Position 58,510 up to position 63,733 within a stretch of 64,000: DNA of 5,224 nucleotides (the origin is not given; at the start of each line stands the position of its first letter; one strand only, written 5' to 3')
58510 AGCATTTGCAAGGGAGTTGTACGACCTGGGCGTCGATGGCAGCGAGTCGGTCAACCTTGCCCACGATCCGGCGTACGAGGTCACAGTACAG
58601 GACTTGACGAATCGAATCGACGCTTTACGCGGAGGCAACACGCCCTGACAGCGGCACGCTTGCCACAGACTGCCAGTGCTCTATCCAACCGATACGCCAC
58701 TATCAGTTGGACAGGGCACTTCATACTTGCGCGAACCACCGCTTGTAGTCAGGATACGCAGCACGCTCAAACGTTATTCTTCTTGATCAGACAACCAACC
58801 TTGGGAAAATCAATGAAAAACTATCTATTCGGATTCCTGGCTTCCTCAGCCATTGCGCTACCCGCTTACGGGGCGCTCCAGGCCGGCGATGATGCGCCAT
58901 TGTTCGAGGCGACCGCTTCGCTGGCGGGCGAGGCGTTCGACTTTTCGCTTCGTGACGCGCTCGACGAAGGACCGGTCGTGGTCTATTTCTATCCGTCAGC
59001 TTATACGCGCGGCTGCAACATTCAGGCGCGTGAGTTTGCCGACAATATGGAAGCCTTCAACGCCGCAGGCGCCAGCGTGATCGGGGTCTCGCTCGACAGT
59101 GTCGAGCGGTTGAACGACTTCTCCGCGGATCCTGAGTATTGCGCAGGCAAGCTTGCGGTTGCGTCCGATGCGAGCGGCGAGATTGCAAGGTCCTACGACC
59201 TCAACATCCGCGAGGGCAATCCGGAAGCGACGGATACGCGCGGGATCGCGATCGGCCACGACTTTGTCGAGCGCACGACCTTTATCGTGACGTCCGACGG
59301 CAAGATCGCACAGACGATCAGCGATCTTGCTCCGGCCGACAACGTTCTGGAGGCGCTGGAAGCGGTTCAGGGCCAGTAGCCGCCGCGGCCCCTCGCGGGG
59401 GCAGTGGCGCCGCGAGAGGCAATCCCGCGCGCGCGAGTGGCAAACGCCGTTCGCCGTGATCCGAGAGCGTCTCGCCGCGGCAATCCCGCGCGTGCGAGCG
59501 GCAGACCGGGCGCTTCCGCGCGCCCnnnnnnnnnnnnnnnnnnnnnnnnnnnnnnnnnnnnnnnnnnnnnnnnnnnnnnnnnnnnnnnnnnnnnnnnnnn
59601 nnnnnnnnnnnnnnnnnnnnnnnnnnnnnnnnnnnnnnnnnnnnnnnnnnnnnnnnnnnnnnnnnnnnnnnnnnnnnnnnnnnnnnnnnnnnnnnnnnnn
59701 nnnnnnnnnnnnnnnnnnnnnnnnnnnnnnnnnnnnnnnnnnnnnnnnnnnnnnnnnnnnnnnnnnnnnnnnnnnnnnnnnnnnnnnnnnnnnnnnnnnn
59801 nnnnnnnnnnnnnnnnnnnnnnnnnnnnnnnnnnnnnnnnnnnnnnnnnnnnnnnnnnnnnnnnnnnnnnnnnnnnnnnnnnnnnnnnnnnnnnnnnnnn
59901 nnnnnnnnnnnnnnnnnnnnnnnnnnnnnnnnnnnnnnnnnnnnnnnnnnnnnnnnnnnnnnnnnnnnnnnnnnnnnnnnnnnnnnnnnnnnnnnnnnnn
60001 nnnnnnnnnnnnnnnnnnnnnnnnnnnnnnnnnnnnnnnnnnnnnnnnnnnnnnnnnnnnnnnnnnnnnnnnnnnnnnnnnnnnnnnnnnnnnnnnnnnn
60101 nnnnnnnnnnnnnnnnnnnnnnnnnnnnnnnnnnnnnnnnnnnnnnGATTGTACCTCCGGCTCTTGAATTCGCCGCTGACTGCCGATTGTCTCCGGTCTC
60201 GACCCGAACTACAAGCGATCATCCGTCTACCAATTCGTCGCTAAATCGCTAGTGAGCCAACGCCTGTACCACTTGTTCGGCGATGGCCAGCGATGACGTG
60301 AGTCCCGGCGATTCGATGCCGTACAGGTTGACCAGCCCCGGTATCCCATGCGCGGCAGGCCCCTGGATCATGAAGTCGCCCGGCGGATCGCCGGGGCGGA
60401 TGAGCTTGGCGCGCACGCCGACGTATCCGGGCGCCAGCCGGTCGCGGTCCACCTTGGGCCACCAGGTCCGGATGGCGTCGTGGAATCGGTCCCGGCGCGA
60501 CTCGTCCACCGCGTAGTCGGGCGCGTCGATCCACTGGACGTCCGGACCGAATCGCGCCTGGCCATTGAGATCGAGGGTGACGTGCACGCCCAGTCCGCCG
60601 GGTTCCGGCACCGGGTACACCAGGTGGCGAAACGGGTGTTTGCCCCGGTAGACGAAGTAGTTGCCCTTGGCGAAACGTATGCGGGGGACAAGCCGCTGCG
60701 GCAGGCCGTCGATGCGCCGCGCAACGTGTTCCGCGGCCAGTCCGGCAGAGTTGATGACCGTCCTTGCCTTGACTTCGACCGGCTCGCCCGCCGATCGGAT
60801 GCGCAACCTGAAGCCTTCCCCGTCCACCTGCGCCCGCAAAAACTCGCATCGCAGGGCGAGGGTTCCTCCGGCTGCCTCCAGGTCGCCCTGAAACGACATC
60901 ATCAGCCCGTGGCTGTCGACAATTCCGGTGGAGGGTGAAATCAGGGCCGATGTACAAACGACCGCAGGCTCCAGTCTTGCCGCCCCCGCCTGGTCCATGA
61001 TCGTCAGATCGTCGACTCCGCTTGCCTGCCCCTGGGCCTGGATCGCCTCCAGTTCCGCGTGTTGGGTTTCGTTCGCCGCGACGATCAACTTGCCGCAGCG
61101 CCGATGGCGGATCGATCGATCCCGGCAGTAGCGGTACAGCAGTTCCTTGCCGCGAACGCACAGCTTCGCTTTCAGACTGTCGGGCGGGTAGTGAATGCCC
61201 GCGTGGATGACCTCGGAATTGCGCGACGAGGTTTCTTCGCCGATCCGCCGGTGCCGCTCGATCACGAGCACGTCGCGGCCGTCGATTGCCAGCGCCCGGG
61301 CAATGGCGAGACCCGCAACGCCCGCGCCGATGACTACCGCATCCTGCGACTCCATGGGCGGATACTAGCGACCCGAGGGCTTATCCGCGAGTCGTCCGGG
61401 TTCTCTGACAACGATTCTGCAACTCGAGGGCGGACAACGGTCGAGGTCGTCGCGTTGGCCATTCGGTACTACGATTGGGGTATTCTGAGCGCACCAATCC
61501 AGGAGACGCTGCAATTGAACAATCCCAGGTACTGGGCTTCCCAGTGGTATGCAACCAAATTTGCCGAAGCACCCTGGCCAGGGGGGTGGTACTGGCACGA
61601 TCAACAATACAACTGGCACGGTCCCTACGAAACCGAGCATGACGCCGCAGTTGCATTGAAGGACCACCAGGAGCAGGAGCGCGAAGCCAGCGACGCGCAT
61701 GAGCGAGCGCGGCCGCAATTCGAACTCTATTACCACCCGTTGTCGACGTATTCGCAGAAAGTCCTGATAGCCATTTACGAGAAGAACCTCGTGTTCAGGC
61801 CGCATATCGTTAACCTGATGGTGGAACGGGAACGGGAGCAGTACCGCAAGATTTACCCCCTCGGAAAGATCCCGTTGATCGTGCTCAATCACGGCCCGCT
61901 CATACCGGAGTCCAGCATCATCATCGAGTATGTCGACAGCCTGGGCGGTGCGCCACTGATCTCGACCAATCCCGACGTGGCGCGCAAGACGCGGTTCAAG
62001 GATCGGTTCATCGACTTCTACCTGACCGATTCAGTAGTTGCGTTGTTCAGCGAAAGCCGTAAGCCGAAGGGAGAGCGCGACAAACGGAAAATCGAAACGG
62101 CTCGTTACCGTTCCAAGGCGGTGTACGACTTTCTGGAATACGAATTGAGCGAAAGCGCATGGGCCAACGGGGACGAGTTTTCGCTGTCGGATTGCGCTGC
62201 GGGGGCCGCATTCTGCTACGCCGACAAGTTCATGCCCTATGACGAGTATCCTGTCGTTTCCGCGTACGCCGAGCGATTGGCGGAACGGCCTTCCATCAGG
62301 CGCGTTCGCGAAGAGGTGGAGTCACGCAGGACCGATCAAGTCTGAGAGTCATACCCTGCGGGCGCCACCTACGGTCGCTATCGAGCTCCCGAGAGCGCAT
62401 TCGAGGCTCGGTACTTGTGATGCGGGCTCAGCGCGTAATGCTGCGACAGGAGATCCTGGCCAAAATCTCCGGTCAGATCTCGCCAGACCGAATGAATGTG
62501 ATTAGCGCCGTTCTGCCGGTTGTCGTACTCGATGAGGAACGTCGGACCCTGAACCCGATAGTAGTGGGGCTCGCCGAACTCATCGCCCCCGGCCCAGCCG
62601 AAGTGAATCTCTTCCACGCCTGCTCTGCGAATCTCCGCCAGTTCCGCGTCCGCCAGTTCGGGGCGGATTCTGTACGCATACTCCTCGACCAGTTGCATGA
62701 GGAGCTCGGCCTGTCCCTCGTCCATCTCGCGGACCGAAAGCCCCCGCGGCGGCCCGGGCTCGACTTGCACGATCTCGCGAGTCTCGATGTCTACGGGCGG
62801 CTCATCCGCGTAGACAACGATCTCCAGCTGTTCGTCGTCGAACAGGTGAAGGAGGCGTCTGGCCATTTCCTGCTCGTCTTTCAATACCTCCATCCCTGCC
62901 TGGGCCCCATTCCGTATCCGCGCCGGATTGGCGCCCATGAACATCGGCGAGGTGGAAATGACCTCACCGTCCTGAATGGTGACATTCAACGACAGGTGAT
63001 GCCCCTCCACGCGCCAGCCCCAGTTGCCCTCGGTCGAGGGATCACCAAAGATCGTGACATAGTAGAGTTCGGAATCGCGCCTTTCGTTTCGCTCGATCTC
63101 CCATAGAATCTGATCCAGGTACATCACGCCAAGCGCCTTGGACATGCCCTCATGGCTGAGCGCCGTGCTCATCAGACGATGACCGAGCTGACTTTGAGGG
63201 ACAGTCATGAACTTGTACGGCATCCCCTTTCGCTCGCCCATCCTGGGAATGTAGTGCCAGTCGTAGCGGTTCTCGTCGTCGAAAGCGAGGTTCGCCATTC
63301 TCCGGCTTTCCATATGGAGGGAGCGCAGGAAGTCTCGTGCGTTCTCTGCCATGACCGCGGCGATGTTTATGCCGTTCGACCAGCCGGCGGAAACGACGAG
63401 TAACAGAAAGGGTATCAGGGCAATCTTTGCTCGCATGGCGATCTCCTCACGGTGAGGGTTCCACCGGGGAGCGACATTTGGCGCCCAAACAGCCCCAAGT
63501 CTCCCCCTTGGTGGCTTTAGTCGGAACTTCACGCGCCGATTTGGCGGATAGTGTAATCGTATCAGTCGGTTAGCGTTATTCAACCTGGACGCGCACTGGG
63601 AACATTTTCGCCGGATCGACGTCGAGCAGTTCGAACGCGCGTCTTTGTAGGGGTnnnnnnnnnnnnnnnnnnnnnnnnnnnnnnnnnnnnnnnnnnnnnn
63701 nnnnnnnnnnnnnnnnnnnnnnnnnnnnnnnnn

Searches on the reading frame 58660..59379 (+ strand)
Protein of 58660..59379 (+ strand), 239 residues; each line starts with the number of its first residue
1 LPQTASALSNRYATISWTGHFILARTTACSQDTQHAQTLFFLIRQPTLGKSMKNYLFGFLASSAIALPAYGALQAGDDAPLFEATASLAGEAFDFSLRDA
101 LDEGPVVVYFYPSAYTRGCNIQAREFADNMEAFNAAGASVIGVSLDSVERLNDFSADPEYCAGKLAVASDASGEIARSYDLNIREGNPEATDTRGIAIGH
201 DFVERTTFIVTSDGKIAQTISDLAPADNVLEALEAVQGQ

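Call 61: search_protein_families(library=pfam, proteins=[window:58660-59379:+], max_evalue=0.00001)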
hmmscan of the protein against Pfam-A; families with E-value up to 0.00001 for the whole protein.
window:58660-59379:+ (239 aa): 2 families
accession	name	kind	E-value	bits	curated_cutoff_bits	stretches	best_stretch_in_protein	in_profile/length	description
PF00578.27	AhpC-TSA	-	6.1e-25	88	26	1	76-218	2-123/124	AhpC/TSA family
PF08534.16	Redoxin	-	2e-13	50.8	26.6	1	74-221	1-133/148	Redoxin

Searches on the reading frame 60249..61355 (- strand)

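Call 61: search_protein_families(library=pfam, proteins=[window:60249-61355:-], max_evalue=0.00001)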
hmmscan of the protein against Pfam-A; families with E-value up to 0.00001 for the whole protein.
window:60249-61355:- (368 aa): 2 families
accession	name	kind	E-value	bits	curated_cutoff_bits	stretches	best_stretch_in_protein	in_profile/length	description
PF01266.30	DAO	-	3.3e-60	204.9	27.9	1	5-364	1-352/353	FAD dependent oxidoreductase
PF13450.12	NAD_binding_8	-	2.3e-08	34.6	21.9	1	8-46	1-39/68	NAD(P)-binding Rossmann-like domain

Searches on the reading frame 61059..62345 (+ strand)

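Call 61: search_protein_families(library=pfam, proteins=[window:61059-62345:+], max_evalue=0.00001)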
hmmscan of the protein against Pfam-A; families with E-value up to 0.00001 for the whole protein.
window:61059-62345:+ (428 aa): 4 families
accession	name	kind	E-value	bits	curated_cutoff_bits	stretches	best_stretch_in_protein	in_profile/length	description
PF13417.12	GST_N_3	-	5.9e-14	52.6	22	1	223-295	1-70/75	Glutathione S-transferase, N-terminal domain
PF13409.12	GST_N_2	-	2.2e-10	41.4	25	1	229-294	2-69/70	Glutathione S-transferase, N-terminal domain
PF00043.30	GST_C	-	1.6e-06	28.7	20.7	1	322-411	6-93/93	Glutathione S-transferase, C-terminal domain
PF02798.26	GST_N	-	5.3e-06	27.1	20.9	0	220-293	2-75/76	Glutathione S-transferase, N-terminal domain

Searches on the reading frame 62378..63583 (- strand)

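Call 61: search_protein_families(library=pfam, proteins=[window:62378-63583:-], max_evalue=0.00001)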
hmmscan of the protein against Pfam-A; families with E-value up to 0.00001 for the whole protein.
window:62378-63583:- (401 aa): 1 family
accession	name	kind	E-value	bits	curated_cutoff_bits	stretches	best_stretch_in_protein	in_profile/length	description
PF12006.13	DUF3500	-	4e-86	289.7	27.2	1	76-376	6-297/297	Protein of unknown function (DUF3500)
